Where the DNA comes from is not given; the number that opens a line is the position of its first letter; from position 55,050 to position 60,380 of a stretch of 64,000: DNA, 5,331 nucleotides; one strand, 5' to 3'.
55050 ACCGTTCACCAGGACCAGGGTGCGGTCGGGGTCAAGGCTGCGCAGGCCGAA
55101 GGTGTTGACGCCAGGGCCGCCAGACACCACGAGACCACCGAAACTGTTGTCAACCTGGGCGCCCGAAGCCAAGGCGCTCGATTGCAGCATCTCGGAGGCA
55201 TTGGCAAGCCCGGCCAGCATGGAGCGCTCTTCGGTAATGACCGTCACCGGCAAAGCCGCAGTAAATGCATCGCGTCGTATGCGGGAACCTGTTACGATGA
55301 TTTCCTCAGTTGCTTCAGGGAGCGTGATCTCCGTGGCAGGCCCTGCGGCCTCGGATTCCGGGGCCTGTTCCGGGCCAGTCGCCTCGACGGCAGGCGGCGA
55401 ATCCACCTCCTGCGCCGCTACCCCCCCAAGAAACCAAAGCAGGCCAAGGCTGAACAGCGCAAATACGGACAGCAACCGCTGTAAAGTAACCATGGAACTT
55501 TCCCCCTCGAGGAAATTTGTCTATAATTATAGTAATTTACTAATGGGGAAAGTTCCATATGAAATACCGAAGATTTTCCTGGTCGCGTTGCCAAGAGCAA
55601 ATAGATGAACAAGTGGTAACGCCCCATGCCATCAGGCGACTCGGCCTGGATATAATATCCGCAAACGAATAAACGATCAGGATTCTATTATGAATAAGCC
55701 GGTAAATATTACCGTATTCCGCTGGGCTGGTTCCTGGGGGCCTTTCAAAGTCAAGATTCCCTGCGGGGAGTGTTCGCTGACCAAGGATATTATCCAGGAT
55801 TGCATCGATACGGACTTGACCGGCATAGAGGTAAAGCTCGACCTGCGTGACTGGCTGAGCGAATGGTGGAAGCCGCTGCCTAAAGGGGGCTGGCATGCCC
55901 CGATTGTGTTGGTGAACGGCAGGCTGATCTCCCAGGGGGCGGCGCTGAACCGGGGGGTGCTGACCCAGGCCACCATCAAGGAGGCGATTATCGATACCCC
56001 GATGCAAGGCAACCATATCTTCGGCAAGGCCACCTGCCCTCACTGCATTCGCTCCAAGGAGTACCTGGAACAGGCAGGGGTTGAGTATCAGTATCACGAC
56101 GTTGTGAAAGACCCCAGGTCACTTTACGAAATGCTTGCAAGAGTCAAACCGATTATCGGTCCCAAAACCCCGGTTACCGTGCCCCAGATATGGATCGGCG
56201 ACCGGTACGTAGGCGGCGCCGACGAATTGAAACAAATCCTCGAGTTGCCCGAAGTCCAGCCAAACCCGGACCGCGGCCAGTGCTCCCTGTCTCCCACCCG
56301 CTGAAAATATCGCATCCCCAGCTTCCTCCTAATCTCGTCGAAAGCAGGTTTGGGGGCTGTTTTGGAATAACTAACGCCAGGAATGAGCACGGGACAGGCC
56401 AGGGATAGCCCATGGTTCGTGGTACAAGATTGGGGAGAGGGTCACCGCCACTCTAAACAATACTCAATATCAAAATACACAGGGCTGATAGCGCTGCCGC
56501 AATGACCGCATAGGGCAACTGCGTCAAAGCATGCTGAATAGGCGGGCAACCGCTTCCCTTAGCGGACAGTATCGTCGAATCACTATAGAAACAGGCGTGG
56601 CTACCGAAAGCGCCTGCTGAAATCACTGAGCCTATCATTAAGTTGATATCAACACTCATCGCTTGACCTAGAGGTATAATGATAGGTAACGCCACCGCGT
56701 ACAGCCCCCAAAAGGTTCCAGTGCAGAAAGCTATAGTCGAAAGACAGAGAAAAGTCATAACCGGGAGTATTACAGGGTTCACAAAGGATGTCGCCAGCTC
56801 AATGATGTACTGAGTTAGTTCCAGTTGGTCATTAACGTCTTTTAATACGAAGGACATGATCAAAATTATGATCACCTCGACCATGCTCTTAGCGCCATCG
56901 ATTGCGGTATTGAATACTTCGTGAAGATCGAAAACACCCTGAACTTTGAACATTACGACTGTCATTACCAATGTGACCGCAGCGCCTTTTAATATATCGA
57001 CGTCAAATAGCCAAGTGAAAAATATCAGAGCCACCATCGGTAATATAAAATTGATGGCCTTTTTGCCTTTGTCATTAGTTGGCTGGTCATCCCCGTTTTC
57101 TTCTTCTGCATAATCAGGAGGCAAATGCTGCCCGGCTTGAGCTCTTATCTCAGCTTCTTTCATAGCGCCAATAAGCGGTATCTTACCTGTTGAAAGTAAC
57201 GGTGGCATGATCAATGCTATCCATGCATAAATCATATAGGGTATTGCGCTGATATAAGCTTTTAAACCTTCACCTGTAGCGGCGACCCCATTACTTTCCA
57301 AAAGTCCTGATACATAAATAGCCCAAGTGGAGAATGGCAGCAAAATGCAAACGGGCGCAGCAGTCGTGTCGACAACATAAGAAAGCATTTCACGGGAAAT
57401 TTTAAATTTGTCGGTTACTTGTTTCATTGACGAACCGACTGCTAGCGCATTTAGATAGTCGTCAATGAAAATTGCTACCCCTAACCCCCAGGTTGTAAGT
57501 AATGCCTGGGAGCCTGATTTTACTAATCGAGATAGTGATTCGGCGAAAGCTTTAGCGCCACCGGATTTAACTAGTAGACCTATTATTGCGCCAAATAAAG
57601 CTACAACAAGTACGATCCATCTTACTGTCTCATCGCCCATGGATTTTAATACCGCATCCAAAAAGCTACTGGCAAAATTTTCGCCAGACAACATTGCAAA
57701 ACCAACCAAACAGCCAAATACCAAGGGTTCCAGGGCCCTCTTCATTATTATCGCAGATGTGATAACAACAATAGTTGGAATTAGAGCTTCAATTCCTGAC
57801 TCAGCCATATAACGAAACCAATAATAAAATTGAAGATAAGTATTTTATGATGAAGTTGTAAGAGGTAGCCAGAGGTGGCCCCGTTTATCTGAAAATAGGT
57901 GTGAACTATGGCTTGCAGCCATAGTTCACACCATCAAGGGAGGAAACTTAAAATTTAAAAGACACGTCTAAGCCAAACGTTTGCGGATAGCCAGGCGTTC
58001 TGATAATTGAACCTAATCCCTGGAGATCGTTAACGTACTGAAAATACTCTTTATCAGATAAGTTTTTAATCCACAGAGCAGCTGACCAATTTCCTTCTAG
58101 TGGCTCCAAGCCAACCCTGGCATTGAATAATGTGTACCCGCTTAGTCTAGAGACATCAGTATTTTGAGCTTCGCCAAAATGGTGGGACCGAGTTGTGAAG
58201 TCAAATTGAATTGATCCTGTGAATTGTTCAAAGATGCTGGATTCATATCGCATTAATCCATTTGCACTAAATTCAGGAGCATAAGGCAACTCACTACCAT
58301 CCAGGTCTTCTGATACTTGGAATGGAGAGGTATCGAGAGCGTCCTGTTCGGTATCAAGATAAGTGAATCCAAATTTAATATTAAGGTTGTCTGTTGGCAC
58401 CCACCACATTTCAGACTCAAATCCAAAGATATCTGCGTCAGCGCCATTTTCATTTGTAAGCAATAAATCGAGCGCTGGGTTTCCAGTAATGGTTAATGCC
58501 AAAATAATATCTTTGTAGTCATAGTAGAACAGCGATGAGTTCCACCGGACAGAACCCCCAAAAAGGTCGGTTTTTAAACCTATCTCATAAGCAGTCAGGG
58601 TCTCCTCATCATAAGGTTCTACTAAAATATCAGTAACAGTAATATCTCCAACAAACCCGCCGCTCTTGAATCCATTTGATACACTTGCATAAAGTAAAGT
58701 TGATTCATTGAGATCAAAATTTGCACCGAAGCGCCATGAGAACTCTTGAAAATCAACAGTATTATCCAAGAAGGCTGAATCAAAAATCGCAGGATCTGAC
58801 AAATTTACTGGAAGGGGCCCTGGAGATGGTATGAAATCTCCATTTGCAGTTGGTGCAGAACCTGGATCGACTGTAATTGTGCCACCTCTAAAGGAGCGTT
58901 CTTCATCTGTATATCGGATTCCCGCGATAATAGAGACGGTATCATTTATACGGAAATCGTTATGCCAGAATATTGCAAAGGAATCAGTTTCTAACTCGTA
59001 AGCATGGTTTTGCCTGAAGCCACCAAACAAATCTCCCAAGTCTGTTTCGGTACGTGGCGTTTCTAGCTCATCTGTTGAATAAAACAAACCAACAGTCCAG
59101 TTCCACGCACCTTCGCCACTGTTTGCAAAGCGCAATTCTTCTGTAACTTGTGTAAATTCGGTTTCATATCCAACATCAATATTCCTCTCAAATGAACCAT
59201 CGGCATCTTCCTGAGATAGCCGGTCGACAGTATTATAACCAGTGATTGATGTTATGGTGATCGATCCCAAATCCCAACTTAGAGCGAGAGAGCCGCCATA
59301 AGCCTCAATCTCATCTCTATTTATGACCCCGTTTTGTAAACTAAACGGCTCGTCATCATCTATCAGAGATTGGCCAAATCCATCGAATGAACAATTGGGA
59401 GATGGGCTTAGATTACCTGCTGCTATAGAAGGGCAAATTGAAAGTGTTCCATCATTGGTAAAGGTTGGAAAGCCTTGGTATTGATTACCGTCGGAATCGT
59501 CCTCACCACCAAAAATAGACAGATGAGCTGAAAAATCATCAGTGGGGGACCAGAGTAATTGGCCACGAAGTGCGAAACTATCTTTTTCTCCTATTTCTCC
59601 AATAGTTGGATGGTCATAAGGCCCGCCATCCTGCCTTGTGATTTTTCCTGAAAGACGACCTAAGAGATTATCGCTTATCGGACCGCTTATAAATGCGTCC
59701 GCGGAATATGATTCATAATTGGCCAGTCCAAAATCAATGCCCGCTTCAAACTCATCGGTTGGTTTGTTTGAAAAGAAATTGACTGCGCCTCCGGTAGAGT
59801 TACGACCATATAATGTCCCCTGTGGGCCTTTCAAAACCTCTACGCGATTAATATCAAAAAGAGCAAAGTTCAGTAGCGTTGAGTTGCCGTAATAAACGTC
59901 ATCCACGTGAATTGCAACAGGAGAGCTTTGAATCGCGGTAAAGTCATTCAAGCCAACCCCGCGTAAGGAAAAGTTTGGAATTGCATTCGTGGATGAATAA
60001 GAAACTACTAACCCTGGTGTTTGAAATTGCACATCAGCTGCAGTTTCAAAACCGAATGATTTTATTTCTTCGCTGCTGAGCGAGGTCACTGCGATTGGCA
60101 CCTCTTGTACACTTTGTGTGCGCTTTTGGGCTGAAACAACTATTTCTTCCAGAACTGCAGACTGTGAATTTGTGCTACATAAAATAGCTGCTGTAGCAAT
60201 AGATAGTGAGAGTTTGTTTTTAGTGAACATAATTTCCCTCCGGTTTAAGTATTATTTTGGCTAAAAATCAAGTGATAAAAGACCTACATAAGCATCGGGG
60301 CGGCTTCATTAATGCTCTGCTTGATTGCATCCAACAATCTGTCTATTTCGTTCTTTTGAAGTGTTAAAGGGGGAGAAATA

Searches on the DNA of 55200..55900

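Call 6: search_rna_families(source=window, start=55200, end=55900, threshold=evalue, max_evalue=10)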
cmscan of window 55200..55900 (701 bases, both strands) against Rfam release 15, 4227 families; matches with E-value up to 10: 3.
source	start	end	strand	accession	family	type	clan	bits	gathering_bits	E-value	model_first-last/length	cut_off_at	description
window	55320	55384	+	RF04281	mir-8791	Gene; miRNA;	CL00146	18.6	85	0.7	1-77/77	no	mir-8791 microRNA precursor family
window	55492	55558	+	RF03585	mir-3938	Gene; miRNA;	-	17.4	94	1.4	1-88/88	no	mir-3938 microRNA precursor family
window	55492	55557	+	RF03749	MIR2617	Gene; miRNA;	-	16.5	46.5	9.7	1-86/86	no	MIR2617 microRNA precursor family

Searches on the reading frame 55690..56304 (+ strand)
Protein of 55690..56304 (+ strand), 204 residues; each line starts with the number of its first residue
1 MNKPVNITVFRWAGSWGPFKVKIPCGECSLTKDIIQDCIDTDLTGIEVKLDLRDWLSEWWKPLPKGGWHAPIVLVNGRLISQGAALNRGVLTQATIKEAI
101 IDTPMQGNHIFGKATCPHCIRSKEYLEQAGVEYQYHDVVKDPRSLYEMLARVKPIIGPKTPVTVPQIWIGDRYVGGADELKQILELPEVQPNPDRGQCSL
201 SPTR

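Call 9: search_protein_families(library=pfam, proteins=[window:55690-56304:+])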
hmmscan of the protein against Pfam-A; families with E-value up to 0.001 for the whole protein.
window:55690-56304:+ (204 aa): 1 family
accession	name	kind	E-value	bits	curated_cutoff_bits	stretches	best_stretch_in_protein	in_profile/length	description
PF00462.30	Glutaredoxin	-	3.3e-15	56.5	22.9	1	110-174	3-60/60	Glutaredoxin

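Call 22: list_cluster_members(proteins=[P0001, window:55690-56304:+])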
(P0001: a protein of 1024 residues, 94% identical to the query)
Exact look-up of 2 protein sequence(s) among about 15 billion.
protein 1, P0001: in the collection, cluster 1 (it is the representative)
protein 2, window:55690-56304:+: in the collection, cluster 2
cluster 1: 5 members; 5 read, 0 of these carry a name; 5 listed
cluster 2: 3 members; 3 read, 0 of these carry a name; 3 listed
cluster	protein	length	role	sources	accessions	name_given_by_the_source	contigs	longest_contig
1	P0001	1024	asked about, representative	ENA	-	-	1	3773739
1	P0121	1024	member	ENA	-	-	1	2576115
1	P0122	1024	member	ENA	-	-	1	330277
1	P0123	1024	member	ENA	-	-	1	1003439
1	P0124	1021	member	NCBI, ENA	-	-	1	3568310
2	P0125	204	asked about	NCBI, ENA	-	-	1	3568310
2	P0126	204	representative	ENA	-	-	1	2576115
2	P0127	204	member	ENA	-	-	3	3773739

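Call 33: find_related_loci(query=window:55690-56304:+, collection=metagenome_contigs, flank=2500)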
Query window:55690-56304:+ (204 aa) in metagenome_contigs; peptide patterns used: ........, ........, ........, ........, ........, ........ (x = any residue, [..] = any of these).
600 stretches matched a pattern (row limit reached: there are more); 113 encode a relative of the query (tblastn E <= 1e-3); the best 80 are kept; 80 distinct loci.
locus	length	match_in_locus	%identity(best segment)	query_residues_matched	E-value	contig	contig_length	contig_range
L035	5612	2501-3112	82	1-204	5e-119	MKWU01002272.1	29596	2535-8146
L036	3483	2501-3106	78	1-202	4e-110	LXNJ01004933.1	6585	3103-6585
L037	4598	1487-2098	78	1-204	9e-110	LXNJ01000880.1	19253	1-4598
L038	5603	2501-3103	71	3-204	3e-103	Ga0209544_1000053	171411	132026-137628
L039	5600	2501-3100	72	2-202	3e-102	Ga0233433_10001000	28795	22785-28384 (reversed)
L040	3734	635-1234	72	2-202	2e-102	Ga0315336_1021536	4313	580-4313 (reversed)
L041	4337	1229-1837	71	1-204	4e-102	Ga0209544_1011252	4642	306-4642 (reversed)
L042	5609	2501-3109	71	1-204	6e-102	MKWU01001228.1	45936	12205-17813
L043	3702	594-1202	71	1-204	4e-102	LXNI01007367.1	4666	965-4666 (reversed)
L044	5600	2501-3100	71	2-202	2e-101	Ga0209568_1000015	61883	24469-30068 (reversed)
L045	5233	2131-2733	70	3-204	9e-101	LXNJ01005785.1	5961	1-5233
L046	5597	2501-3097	71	3-202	5e-100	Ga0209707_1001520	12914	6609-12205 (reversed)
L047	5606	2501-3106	68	2-204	3e-99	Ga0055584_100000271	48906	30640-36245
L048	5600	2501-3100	69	4-204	3e-99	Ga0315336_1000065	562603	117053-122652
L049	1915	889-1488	69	2-202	1e-103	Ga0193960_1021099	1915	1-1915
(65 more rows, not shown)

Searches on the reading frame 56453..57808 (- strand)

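Call 9: search_protein_families(library=pfam, proteins=[window:56453-57808:-])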
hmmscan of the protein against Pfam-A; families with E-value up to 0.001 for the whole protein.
window:56453-57808:- (451 aa): 1 family
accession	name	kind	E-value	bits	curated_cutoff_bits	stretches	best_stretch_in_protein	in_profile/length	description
PF03553.21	Na_H_antiporter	-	3.4e-28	99.2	23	1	184-448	35-301/303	Na+/H+ antiporter family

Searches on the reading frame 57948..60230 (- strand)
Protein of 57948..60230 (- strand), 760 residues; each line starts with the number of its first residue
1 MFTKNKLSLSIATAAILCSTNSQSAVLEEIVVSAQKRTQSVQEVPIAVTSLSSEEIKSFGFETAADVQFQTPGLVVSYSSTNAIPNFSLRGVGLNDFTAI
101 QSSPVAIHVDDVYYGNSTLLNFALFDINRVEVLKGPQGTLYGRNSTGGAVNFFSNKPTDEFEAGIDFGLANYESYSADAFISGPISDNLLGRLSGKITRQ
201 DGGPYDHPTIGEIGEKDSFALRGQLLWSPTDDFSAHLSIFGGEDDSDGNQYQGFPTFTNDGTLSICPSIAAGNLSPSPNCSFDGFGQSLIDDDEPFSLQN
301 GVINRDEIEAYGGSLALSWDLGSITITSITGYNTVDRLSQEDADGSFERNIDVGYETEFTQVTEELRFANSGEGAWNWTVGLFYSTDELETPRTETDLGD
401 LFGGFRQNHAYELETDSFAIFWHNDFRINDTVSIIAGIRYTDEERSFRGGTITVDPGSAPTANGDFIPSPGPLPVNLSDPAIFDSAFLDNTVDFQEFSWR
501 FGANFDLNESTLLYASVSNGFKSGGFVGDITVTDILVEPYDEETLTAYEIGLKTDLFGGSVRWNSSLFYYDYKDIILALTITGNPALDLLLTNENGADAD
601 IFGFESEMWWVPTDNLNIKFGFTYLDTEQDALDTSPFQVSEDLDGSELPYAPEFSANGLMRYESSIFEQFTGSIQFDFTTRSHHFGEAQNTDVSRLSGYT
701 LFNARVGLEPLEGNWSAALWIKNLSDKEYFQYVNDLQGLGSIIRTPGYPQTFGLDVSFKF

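Call 9: search_protein_families(library=pfam, proteins=[window:57948-60230:-])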
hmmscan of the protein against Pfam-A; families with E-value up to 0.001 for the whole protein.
window:57948-60230:- (760 aa): 2 families
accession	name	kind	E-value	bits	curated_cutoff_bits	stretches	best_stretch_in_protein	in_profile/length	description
PF00593.30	TonB_dep_Rec_b-barrel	-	4.4e-34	119.5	27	1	290-724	43-436/436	TonB dependent receptor-like, beta-barrel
PF07715.20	Plug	-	1e-18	68.2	23.9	1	41-149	2-107/107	TonB-dependent Receptor Plug Domain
